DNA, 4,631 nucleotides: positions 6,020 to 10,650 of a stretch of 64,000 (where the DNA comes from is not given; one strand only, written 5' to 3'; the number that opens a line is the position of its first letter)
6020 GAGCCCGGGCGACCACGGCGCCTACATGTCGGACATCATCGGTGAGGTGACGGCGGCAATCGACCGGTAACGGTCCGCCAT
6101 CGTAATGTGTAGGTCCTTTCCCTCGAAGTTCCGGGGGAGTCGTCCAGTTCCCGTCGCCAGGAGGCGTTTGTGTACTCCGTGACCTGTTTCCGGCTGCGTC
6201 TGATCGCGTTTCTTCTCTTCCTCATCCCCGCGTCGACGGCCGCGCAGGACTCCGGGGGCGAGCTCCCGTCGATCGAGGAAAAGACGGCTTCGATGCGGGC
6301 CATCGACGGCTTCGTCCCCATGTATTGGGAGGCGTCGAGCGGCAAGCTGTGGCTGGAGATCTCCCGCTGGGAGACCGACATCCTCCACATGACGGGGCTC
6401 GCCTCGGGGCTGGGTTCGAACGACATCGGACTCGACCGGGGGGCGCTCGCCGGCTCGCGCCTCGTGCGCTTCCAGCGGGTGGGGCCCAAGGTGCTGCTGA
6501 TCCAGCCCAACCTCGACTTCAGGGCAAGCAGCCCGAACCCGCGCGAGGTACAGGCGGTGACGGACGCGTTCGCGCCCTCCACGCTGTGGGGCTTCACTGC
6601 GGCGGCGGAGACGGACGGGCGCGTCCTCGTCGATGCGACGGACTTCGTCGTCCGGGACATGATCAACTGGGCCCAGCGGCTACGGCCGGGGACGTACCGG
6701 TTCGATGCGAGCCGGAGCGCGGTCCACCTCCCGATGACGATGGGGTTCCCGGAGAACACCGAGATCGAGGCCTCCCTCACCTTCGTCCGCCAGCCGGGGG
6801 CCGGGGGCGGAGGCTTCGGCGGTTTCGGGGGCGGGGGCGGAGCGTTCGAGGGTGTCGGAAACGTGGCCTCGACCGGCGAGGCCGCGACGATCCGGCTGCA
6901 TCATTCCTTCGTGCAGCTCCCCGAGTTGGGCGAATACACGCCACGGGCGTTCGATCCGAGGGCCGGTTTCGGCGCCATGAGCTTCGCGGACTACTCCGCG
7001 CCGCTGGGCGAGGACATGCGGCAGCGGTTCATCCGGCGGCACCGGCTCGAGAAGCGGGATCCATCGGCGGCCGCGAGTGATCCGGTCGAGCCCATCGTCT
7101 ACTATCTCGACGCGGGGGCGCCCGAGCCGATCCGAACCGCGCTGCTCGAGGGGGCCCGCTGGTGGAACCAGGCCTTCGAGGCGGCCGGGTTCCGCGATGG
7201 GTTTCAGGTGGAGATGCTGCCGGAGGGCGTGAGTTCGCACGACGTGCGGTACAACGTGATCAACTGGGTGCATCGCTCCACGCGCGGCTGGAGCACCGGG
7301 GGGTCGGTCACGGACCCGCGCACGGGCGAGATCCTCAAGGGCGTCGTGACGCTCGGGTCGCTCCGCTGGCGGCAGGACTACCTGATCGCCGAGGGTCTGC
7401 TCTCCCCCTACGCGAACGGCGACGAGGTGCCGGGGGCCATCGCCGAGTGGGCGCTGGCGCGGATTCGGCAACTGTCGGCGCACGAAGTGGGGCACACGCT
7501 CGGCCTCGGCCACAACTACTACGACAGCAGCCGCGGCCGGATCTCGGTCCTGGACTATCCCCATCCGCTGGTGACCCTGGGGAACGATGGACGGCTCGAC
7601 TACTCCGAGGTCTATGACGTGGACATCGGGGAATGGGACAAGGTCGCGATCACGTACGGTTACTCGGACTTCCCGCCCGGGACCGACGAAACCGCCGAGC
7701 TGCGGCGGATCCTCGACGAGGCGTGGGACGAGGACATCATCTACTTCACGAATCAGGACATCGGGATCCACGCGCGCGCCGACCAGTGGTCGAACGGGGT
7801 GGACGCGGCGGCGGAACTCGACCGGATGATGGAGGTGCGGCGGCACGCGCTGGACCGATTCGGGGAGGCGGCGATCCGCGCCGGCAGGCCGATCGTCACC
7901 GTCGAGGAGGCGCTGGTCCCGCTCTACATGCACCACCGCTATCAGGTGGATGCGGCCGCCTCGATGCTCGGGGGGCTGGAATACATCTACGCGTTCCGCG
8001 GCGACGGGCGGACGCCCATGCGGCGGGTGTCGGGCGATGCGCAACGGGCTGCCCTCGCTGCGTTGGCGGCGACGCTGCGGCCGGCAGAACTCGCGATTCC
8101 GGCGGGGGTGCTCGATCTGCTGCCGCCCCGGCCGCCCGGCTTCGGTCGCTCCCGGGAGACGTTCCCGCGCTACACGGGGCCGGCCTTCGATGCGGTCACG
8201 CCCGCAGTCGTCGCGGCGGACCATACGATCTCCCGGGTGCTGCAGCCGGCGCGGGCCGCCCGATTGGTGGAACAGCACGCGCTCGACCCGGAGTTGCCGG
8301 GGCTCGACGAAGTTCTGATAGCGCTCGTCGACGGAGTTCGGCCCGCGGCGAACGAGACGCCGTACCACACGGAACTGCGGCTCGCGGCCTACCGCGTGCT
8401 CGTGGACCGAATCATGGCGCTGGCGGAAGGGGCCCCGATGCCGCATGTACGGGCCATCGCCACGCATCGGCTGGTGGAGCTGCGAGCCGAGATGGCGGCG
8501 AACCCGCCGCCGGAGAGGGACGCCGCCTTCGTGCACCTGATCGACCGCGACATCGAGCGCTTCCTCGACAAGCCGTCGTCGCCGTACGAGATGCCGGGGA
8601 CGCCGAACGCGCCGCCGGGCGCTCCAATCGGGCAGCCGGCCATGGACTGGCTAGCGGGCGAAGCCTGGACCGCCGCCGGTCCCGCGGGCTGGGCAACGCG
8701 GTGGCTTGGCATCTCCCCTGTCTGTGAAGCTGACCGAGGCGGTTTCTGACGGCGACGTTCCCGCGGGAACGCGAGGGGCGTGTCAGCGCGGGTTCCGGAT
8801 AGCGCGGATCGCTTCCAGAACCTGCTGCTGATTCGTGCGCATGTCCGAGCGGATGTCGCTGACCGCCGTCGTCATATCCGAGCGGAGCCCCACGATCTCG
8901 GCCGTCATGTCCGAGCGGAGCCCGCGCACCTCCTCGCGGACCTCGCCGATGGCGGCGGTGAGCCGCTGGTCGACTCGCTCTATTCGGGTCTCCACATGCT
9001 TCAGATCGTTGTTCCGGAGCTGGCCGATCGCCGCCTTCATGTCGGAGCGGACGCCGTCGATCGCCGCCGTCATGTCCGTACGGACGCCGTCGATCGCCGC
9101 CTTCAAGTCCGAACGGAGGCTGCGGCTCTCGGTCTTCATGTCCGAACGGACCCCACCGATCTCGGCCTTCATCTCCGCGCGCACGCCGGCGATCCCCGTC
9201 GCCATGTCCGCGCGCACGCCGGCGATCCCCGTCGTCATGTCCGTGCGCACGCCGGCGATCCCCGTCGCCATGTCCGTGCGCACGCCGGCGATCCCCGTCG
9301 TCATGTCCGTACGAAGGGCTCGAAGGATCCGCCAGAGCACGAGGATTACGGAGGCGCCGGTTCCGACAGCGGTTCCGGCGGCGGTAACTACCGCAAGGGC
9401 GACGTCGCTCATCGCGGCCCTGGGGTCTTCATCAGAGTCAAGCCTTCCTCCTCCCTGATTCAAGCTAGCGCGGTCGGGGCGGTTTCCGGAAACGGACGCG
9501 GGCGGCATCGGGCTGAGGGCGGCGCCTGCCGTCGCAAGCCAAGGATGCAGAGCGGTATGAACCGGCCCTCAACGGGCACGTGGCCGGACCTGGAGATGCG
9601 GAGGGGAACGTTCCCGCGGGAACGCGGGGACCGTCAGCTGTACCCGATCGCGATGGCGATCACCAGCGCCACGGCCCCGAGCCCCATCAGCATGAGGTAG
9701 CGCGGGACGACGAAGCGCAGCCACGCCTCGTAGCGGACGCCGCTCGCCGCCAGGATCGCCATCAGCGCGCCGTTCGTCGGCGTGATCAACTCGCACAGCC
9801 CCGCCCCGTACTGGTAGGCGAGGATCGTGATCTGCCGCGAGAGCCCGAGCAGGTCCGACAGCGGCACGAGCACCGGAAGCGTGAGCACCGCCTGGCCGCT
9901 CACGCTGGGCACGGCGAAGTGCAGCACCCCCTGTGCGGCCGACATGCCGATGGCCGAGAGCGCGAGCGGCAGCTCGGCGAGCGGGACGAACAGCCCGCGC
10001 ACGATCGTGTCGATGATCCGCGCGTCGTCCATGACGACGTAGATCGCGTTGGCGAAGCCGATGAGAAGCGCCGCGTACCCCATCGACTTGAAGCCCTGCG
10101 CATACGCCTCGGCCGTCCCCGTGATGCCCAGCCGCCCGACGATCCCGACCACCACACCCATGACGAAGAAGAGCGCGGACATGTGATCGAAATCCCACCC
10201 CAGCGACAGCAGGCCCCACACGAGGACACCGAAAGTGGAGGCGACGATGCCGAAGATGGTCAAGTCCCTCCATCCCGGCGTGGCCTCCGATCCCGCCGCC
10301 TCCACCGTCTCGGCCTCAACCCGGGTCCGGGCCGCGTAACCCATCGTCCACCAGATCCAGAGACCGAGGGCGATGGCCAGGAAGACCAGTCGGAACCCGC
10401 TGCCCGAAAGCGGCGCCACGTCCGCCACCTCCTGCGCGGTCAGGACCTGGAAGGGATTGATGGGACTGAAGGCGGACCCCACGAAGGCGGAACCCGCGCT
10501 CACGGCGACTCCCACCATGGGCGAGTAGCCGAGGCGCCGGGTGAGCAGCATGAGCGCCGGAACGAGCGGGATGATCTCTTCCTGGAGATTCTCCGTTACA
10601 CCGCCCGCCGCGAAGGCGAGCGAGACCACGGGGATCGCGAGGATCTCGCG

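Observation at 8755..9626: Repeat-protein gene bracketed by identical palindrome-containing 19-bp direct repeats: a possible cassette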

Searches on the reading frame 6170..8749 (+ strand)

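Call 8: search_protein_families(library=pfam, proteins=[window:6170-8749:+], max_evalue=0.01)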
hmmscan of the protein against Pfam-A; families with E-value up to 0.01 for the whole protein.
window:6170-8749:+ (859 aa): 2 families
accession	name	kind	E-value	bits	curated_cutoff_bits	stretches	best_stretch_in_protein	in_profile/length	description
PF16313.11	DUF4953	-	2.9e-56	191.4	24.2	1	426-723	7-309/316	Met-zincin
PF17148.9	DUF5117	-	7.4e-29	101.3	27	1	91-295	1-188/189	Domain of unknown function (DUF5117)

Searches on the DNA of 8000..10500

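Call 62: search_rna_families(source=window, start=8000, end=10500, threshold=evalue, max_evalue=1)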
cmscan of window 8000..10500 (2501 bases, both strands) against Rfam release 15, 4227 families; matches with E-value up to 1: 0.
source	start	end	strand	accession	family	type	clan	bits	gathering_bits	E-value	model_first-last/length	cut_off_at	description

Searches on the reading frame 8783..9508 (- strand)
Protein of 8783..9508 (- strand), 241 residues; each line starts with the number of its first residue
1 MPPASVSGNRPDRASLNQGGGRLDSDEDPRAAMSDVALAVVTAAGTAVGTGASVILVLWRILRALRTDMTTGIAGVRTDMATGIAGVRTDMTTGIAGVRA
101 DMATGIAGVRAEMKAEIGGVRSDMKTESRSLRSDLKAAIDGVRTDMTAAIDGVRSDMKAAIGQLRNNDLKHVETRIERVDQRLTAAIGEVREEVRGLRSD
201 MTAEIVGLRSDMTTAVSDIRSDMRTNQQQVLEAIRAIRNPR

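Call 8: search_protein_families(library=pfam, proteins=[window:8783-9508:-], max_evalue=0.01)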
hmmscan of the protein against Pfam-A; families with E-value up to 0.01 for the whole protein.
window:8783-9508:- (241 aa): 8 families
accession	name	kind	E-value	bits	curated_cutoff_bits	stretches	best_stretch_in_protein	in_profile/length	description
PF01442.23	Apolipoprotein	-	3e-13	50.3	90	1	65-231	16-182/190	Apolipoprotein A1/A4/E domain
PF04513.17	Baculo_PEP_C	-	7.6e-07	29.7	38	1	144-230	16-101/140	Baculovirus polyhedron envelope protein, PEP, C terminus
PF07902.16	Gp58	-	1.1e-06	27.8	34.5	1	106-235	137-270/594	gp58-like protein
PF07798.16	CCDC90-like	-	5.7e-06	26.7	33.5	1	107-207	60-159/175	Coiled-coil domain-containing protein 90-like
PF07889.17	DUF1664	-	0.00038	20.9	34.6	0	144-222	37-116/124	Protein of unknown function (DUF1664)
PF11598.13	COMP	-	0.00089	20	23.9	0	200-239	1-36/45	Cartilage oligomeric matrix protein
PF07464.16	ApoLp-III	-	0.0012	19.4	36.3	1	144-236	36-127/146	Apolipophorin-III precursor (apoLp-III)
PF16767.10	KinB_sensor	-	0.0048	17.8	27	0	129-204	45-118/122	Sensor domain of alginate biosynthesis sensor protein KinB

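Call 24: find_homologous_proteins(query=window:8783-9412:-, max_evalue=0.00001)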
Query window:8783-9412:- (209 aa): 5 proteins with E <= 0.00001 among 8000 candidates.
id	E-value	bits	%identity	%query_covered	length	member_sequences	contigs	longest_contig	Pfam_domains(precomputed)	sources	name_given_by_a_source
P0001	5.4e-54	201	77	54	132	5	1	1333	PF01442.24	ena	-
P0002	1.8e-49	186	56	100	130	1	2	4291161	-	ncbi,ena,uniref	ncbi:hypothetical protein [Candidatus Palauibacter sp.]|uniref:hypothetical protein n=1 Tax=Candidat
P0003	5.3e-29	119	54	40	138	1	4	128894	-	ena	-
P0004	5.1e-17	80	33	54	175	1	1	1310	PF25994.1,PF04513.18,PF07352.18,PF28068.1,PF01442.24,PF00038.27,PF07798.17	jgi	-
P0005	5.1e-7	48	36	61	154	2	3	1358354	-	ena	-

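Call 25: find_encoding_contigs(protein=P0002, flank=6000, max_places=4)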
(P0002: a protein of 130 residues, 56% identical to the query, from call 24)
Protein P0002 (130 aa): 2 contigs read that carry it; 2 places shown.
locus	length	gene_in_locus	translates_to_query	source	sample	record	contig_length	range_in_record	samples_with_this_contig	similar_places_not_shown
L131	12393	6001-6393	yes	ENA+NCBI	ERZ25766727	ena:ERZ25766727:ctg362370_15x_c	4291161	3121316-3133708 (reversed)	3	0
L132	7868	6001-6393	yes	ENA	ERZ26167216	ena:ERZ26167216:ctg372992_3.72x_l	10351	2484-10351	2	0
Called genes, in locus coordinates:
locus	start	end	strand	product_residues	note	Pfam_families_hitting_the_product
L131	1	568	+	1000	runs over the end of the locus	-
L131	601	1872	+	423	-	-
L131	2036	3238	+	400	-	PF00145:DNA_methylase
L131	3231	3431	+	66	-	-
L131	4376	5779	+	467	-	PF03606:DcuC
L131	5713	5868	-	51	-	-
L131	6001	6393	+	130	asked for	-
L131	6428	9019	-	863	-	PF17148:DUF5117, PF16313:DUF4953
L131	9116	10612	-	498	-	PF00144:Beta-lactamase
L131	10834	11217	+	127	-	PF16231:DUF4890 (weak)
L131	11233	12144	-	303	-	PF00892:EamA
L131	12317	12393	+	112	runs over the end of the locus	PF06296:RelE (weak)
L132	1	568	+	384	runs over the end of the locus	PF00326:Peptidase_S9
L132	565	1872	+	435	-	-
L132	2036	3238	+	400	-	PF00145:DNA_methylase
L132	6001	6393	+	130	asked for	-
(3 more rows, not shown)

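Call 26: find_encoding_contigs(protein=P0003, flank=6000, max_places=4)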
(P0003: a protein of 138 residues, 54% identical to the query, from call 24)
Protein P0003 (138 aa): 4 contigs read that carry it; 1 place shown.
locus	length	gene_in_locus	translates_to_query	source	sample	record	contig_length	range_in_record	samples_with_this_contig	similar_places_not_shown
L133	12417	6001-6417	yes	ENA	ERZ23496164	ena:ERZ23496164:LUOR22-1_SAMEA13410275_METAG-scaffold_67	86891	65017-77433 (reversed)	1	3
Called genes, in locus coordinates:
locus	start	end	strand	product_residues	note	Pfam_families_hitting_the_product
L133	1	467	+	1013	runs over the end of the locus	PF00326:Peptidase_S9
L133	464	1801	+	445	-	-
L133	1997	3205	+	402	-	PF00145:DNA_methylase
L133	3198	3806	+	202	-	PF09517:RE_Eco29kI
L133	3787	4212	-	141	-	PF03852:Vsr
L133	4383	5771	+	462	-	PF03606:DcuC, PF03553:Na_H_antiporter (faint)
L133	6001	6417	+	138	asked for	-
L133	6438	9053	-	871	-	PF17148:DUF5117, PF16313:DUF4953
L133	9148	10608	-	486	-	PF00144:Beta-lactamase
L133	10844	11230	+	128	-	-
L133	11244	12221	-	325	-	PF00892:EamA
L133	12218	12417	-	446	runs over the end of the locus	PF00324:AA_permease, PF13520:AA_permease_2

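Call 27: find_encoding_contigs(protein=P0005, flank=6000, max_places=4)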
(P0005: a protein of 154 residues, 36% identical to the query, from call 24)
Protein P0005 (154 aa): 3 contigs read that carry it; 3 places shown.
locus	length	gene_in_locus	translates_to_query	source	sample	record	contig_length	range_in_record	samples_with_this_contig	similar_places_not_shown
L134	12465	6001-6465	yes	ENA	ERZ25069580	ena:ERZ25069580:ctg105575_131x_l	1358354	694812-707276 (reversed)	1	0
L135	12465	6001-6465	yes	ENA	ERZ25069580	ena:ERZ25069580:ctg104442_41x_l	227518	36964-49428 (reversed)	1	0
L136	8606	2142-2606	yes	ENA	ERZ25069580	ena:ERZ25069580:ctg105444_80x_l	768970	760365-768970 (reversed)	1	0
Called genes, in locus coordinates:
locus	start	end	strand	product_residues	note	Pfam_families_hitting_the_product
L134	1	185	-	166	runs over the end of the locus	PF27139:Aq_1264_TM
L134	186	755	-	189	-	-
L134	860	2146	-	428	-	PF13505:OMP_b-brl (weak)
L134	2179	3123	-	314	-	PF02424:ApbE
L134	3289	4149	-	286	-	PF13340:DUF4096, PF01609:DDE_Tnp_1, PF13586:DDE_Tnp_1_2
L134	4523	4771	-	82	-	PF13560:HTH_31 (weak), PF12844:HTH_19 (weak), PF01381:HTH_3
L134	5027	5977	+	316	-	PF01475:FUR, PF09537:DUF2383 (faint), PF02915:Rubrerythrin (weak)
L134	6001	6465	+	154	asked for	-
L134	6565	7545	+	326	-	PF00294:PfkB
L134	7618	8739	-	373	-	-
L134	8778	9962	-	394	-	PF00155:Aminotran_1_2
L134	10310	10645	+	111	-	PF15919:HicB_lk_antitox, PF15970:HicB-like_2 (weak), PF05534:HicB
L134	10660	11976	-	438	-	PF13187:Fer4_9 (faint), PF00037:Fer4 (faint), PF12800:Fer4_4 (faint), PF12837:Fer4_6 (faint), PF12838:Fer4_7, PF13183:Fer4_8, PF13534:Fer4_17, PF02754:CCG, +1 more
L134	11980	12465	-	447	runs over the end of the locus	PF01565:FAD_binding_4, PF02913:FAD-oxidase_C (weak)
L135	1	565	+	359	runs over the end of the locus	PF07433:DUF1513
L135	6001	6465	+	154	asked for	-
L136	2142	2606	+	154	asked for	-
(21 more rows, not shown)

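Call 70: search_solved_structures(query=window:8783-9412:-, max_evalue=0.01)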
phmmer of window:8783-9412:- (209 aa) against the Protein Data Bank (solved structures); distinct sequences matched with E-value up to 0.01: 1.
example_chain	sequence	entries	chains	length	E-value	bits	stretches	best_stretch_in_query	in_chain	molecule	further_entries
9hx4_F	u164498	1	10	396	0.0092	19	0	57-200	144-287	Apolipoprotein A-IV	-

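Call 71: search_protein_families(library=ncbifam, proteins=[window:8783-9412:-], max_evalue=0.01)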
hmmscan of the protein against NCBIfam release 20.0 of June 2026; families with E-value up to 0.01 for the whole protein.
window:8783-9412:- (209 aa): 2 families
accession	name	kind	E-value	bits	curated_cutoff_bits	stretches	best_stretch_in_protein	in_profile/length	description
NF041483.1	growth_prot_Scy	equivalog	0.00047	17.8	1040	1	33-131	605-703/1293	polarized growth protein Scy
NF033914.0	antiphage_ZorA_1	subfamily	0.0046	15.3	190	1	57-203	307-449/619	anti-phage ZorAB system protein ZorA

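Call 77: predict_structure(alignment_id=A2)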
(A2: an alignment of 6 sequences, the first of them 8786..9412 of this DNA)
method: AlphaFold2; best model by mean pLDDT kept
length: 209 residues; sequences in the alignment: 6
mean_pLDDT: 90.2   pTM: 0.39
mean pLDDT of the five models: 90.2, 88.3, 86.8, 84.8, 82.8
residues with pLDDT >= 90: 161; 70-90: 27; 50-70: 21; < 50: 0
segments of 3 or more residues with pLDDT < 50: none
pLDDT, mean of each block of 10 residues (from residue 1): 60 62 83 87 93 96 97 97 97 98 98 97 95 93 93 94 94 94 94 93 79
secondary structure, 60 per line:
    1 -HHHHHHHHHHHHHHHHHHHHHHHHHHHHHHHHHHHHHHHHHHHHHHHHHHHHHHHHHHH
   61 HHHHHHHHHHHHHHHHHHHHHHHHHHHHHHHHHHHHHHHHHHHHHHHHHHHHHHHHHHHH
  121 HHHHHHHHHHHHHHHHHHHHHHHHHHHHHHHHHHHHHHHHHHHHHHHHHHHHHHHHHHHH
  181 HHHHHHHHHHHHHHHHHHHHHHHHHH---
elements in order: H2-206
